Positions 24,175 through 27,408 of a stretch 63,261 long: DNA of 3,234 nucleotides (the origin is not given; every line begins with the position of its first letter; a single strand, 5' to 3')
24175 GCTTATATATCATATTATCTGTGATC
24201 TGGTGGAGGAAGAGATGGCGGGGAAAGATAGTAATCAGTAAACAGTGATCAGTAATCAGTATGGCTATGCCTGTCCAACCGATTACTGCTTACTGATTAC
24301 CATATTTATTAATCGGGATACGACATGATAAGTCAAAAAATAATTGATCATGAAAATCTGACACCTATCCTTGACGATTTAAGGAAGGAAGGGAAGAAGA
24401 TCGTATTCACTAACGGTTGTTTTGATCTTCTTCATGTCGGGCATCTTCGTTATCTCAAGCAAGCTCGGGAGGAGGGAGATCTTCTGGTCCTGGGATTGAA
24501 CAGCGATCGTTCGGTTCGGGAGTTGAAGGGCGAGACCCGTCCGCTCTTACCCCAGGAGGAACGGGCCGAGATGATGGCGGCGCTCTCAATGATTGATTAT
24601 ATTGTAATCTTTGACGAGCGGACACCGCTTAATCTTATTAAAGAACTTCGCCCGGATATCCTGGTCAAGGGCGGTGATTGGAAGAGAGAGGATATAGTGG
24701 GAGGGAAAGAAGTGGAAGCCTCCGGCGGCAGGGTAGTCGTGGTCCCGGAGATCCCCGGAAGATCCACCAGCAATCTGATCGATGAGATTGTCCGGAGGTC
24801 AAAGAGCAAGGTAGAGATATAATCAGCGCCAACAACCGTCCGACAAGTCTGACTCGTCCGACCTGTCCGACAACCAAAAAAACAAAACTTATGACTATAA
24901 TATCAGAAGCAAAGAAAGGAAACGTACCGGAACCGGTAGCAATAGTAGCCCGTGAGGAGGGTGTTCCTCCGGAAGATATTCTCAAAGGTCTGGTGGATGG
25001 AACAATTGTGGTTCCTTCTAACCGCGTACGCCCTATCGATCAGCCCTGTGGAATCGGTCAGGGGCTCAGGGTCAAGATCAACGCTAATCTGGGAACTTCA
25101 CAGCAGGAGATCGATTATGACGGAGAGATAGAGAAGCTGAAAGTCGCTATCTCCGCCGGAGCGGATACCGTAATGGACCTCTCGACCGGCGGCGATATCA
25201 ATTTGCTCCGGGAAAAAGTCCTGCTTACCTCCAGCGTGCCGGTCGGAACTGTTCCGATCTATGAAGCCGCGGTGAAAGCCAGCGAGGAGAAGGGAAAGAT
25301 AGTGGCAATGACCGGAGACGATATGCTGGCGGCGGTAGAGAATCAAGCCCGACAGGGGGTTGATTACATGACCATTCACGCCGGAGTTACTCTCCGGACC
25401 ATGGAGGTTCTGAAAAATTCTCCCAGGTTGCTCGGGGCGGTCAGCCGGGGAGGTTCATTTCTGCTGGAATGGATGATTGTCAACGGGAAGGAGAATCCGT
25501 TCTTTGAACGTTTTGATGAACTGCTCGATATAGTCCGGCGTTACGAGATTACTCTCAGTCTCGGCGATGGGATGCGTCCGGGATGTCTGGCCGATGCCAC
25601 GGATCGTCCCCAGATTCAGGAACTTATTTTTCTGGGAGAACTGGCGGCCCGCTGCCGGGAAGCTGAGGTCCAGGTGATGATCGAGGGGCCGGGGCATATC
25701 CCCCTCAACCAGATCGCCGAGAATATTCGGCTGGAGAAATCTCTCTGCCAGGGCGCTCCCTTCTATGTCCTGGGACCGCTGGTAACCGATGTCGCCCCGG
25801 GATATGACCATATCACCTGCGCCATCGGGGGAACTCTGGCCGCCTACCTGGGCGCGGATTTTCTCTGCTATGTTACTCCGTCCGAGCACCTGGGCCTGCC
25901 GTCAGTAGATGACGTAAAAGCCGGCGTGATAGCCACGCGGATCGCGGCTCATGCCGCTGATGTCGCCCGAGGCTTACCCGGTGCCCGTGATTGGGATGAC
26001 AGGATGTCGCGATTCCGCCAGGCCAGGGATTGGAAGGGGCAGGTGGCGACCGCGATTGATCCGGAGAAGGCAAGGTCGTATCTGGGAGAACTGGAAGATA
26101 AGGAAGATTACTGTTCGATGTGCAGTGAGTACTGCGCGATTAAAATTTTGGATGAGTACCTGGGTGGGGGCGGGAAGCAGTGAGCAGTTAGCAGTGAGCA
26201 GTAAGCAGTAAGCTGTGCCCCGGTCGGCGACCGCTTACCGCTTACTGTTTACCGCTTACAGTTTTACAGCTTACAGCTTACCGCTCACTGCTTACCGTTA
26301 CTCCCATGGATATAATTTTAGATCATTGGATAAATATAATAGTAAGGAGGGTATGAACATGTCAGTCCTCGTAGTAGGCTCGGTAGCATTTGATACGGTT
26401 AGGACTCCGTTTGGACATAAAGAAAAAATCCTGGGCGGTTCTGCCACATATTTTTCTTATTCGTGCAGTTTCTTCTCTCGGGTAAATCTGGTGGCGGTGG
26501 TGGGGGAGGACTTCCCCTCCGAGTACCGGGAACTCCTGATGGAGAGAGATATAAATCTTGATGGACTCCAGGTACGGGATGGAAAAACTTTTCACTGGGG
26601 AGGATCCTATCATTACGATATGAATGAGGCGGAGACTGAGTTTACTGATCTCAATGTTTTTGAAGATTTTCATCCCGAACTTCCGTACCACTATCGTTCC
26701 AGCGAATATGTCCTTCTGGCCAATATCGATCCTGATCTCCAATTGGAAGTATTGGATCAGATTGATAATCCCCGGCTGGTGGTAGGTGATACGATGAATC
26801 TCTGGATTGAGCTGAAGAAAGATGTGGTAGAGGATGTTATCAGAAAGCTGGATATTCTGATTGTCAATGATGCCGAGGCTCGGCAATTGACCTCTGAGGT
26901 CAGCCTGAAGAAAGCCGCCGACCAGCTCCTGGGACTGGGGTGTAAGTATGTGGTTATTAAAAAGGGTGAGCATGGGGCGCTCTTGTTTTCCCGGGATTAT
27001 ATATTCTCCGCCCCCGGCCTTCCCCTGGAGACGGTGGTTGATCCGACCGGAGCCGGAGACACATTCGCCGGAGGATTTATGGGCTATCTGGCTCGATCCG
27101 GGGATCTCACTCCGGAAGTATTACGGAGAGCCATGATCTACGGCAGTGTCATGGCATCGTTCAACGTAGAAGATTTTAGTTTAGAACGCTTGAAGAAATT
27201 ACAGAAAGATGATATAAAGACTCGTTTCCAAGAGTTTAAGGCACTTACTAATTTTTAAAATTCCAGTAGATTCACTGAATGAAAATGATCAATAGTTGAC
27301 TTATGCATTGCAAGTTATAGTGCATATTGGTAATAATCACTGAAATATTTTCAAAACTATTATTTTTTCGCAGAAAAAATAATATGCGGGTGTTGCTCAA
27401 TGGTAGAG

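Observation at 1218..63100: Modular 'word-palindromes' fill almost every intergenic gap (families A-L plus shared modules)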

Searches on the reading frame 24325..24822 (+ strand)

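Call 12: search_protein_families(library=ncbifam, proteins=[window:24325-24822:+])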
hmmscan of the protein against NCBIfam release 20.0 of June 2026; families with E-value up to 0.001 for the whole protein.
window:24325-24822:+ (165 aa): 9 families
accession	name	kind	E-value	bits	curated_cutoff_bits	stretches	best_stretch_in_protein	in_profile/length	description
TIGR02199.1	rfaE_dom_II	equivalog_domain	3.6e-60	202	181.5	1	16-155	3-142/144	D-glycero-beta-D-manno-heptose 1-phosphate adenylyltransferase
NF008454.0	PRK11316.1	equivalog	1.3e-54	185.6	521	1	4-157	320-473/475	bifunctional D-glycero-beta-D-manno-heptose-7-phosphate kinase/D-glycero-beta-D-manno-heptose 1-phosphate adenylyltransferase HldE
TIGR00125.1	cyt_tran_rel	domain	4e-17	62.1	27.7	1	26-87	1-59/65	adenylyltransferase/cytidyltransferase family protein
TIGR01518.1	g3p_cytidyltrns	equivalog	1.7e-11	44.3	165.4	1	27-155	1-125/125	glycerol-3-phosphate cytidylyltransferase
NF001985.0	PRK00777.1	subfamily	2.1e-07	31.1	104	1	27-85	7-63/157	pantetheine-phosphate adenylyltransferase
NF041124.1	CoaD_Thcocales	equivalog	1.3e-06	28.4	290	1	22-84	3-63/156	phosphopantetheine adenylyltransferase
NF002250.0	PRK01170.1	subfamily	5.5e-06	26.1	489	1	26-81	2-54/322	bifunctional pantetheine-phosphate adenylyltransferase/NTP phosphatase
NF004162.0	PRK05627.1-5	equivalog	4.8e-05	22.9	241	1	25-100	14-90/304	bifunctional riboflavin kinase/FAD synthetase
NF005518.0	PRK07143.1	equivalog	5.8e-05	22.6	232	1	23-99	14-90/281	hypothetical protein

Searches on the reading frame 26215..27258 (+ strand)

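Call 12: search_protein_families(library=ncbifam, proteins=[window:26215-27258:+])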
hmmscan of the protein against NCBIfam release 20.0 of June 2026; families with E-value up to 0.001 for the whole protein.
window:26215-27258:+ (347 aa): 17 families
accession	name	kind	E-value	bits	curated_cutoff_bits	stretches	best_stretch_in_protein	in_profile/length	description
NF041164.1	NucKinThplmales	equivalog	3e-18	66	450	1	73-340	37-292/295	nucleoside kinase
TIGR02152.1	D_ribokin_bact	equivalog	2.9e-16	59.7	299.65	1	204-318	168-281/298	ribokinase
TIGR04382.1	myo_inos_iolC_N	equivalog_domain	3.3e-15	56.1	300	1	204-319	181-291/309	5-dehydro-2-deoxygluconokinase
TIGR03168.1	1-PFK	subfamily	2e-13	49.9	216.4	1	223-330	193-299/305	hexose kinase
NF040938.1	KDG_KDGal_kin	equivalog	3.8e-13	49.2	400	1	195-318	165-284/305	bifunctional 2-dehydro-3-deoxygluconokinase/2-dehydro-3-deoxygalactonokinase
NF053626.1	RibKinHalex1628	equivalog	7.7e-13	48.6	330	1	206-312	171-271/293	ATP-dependent ribose-1-phosphate kinase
TIGR03828.1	pfkB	equivalog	2.8e-12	46.3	292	1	223-328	193-297/305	1-phosphofructokinase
NF049991.1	TagKinase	equivalog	6.4e-12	44.9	420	1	202-291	185-274/321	tagatose kinase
NF041332.1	KDG_KDGal_kin_Halo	equivalog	5.2e-09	36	440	1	201-316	179-290/320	bifunctional 2-dehydro-3-deoxygluconokinase/2-dehydro-3-deoxygalactonokinase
NF006957.1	PRK09434.1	equivalog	6e-09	35.8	450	1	201-299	169-267/302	fructokinase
NF008353.0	PRK11142.1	equivalog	2.7e-08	33.7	341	1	204-296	171-267/307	ribokinase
NF052444.1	DhDoxglucKinKdgK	equivalog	2.1e-07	30.6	400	1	203-291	180-268/303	2-dehydro-3-deoxygluconokinase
TIGR02198.1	rfaE_dom_I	equivalog_domain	5.3e-07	29.1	345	1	222-298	201-282/315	D-glycero-beta-D-manno-heptose-7-phosphate kinase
NF041320.1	pfkB_Halo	equivalog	7.5e-07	28.8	400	1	220-314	185-277/302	1-phosphofructokinase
NF007321.0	PRK09813.1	equivalog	4e-06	26.5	247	1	201-304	149-245/261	fructoselysine 6-kinase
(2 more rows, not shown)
